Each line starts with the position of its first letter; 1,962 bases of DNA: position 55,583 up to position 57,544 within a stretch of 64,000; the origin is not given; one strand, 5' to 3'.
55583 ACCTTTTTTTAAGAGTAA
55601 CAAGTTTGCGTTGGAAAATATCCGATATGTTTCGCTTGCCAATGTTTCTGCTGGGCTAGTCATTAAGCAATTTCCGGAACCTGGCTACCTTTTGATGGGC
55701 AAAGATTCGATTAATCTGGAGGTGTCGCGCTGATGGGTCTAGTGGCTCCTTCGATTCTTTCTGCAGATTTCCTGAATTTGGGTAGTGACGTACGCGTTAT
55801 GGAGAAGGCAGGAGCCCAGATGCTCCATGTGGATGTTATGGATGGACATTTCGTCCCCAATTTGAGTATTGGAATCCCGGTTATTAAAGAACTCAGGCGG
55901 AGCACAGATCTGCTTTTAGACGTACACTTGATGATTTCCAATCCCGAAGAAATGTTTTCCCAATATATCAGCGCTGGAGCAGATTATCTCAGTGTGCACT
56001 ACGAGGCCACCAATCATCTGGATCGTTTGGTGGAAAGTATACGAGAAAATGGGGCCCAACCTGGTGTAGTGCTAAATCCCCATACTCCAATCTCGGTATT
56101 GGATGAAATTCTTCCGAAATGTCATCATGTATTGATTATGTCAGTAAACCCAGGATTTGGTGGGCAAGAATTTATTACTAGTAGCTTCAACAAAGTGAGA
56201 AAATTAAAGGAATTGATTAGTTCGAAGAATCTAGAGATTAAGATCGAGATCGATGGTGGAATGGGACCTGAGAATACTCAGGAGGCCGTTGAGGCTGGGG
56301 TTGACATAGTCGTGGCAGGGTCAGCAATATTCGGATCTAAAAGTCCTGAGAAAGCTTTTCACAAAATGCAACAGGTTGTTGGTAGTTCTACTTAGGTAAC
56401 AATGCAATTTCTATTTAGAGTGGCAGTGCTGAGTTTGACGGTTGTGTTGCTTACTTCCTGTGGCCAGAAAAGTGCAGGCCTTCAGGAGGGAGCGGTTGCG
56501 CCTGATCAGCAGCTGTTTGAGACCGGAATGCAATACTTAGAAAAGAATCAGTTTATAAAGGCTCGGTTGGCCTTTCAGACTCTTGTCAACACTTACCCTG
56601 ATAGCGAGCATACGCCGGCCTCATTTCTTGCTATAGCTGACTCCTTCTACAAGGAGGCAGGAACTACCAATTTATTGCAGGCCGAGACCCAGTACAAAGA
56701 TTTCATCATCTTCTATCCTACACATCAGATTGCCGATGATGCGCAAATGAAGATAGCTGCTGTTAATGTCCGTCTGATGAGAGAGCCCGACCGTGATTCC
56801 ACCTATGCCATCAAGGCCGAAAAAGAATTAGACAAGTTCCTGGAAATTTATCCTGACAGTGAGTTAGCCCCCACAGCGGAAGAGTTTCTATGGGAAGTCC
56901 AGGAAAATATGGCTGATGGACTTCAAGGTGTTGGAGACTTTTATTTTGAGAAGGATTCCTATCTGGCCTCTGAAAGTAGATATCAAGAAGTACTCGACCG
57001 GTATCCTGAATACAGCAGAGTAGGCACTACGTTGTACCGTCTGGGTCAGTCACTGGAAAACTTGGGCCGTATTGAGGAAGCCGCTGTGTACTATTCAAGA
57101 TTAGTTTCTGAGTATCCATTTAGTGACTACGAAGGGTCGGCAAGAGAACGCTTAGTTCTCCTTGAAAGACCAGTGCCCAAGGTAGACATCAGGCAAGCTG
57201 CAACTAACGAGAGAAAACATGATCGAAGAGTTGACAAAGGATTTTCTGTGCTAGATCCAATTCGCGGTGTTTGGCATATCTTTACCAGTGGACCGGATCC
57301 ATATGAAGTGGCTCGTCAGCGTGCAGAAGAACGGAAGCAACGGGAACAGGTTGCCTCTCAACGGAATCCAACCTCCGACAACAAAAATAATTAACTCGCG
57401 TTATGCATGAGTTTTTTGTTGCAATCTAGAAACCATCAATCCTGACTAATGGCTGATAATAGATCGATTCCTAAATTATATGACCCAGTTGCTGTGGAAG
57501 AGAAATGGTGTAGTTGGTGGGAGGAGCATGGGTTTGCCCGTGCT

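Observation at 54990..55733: Kinase-less PASTA protein in the conserved fmt-rsmB ... prkC ... rpe slot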

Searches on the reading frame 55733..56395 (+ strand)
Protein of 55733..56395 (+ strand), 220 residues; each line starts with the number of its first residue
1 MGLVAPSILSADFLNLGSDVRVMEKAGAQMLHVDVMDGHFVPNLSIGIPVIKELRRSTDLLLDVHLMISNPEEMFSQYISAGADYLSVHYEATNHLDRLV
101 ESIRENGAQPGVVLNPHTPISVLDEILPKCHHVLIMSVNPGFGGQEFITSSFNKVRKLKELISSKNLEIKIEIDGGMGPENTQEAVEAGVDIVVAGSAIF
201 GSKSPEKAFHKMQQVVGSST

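Call 3: search_protein_families(library=pfam, proteins=[window:55733-56395:+], max_evalue=0.01)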
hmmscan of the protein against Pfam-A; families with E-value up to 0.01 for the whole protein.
window:55733-56395:+ (220 aa): 4 families
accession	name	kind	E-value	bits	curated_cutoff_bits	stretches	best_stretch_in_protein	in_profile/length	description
PF00834.25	Ribul_P_3_epim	-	3.9e-80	268.4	21.1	1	4-200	2-198/198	Ribulose-phosphate 3 epimerase family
PF00215.30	OMPdecase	-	6.9e-06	26.6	27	1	153-211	166-220/221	Orotidine 5'-phosphate decarboxylase / HUMPS family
PF00977.27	His_biosynth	-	0.00011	22.1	23.6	0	160-202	63-108/228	Histidine biosynthesis protein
PF01729.25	QRPTase_C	-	0.0018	18.5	23.1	0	152-202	111-161/169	Quinolinate phosphoribosyl transferase, C-terminal domain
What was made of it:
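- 55733..56395 (+): rpe (ribulose-phosphate 3-epimerase), translationally coupled downstream gene. Pfam Ribul_P_3_epim, 268 bits (call 3).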

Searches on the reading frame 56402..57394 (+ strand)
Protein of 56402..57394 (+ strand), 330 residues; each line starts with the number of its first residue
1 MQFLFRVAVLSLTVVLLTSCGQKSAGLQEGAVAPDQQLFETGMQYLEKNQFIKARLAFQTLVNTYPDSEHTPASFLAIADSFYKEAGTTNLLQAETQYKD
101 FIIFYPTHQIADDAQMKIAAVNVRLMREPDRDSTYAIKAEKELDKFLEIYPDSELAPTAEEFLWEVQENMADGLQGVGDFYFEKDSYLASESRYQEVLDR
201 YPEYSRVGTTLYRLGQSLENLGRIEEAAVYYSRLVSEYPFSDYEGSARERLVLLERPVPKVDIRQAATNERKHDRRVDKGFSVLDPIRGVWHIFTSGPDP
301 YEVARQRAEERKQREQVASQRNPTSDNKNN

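Call 3: search_protein_families(library=pfam, proteins=[window:56402-57394:+], max_evalue=0.01)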
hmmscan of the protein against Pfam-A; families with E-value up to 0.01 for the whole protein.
window:56402-57394:+ (330 aa): 9 families
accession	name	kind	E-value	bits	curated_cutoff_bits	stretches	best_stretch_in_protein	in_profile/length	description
PF13525.12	YfiO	-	2.3e-29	103.1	25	1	34-227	4-197/203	Outer membrane lipoprotein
PF13174.12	TPR_6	-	4.1e-15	55.7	26.3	1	211-241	3-33/33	Tetratricopeptide repeat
PF07719.23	TPR_2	-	3.7e-10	39.6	27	1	210-239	3-32/34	Tetratricopeptide repeat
PF13512.12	TPR_18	-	1.8e-06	28.6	21.9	1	33-160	8-142/145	Tetratricopeptide repeat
PF13428.12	TPR_14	-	3.1e-06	27.8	23.5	0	211-239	4-32/44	Tetratricopeptide repeat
PF13424.12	TPR_12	-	5.8e-05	23.6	30.1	1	176-233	8-70/77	Tetratricopeptide repeat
PF13432.12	TPR_16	-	0.00018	22.3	32.7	1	186-241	12-64/65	Tetratricopeptide repeat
PF13181.12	TPR_8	-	0.00018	21.8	25.7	1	210-237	3-30/34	Tetratricopeptide repeat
PF00515.34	TPR_1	-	0.00018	21.6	27.8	1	210-233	3-26/34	Tetratricopeptide repeat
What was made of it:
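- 56402..57394 (+): bamD (YfiO outer-membrane lipoprotein), which marks a diderm envelope. Pfam YfiO, 103 bits (call 3).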
